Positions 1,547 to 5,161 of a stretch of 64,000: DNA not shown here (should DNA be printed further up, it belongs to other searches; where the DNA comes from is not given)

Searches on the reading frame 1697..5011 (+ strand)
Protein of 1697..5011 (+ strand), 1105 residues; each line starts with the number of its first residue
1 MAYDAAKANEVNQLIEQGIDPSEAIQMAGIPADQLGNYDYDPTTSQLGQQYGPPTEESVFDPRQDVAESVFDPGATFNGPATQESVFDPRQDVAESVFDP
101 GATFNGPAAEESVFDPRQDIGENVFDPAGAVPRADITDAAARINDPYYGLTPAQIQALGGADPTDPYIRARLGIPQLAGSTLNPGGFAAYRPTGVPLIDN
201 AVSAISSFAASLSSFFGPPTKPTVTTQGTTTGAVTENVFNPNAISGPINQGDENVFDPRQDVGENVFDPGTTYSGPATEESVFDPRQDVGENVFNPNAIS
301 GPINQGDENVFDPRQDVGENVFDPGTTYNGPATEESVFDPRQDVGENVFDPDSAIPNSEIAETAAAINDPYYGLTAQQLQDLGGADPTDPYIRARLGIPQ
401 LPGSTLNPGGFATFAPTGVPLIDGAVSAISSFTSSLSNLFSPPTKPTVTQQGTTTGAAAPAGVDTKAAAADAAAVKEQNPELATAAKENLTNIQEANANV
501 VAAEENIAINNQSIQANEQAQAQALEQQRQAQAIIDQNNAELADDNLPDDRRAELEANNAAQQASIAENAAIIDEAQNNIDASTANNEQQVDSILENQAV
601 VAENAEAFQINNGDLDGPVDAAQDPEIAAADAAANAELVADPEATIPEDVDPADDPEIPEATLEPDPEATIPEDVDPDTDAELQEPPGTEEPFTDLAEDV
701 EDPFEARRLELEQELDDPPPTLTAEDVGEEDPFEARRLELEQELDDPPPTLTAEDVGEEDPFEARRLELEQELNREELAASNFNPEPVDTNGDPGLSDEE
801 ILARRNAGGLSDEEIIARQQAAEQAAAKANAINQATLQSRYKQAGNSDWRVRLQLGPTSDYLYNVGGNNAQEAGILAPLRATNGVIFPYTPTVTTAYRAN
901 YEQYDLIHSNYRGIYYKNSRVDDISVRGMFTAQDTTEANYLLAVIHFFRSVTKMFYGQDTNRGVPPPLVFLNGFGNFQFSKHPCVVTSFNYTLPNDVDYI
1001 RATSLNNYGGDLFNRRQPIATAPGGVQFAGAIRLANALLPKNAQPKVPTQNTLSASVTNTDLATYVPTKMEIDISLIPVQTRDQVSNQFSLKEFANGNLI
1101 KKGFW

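Call 19: search_protein_families(library=phrogs, proteins=[window:1697-5011:+], max_evalue=0.001)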
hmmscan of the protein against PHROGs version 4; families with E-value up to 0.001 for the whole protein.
window:1697-5011:+ (1105 aa): 1 family
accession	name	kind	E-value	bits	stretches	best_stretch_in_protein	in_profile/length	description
phrog_12050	-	head and packaging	6.1e-49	168.5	2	845-1002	264-430/507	virion structural protein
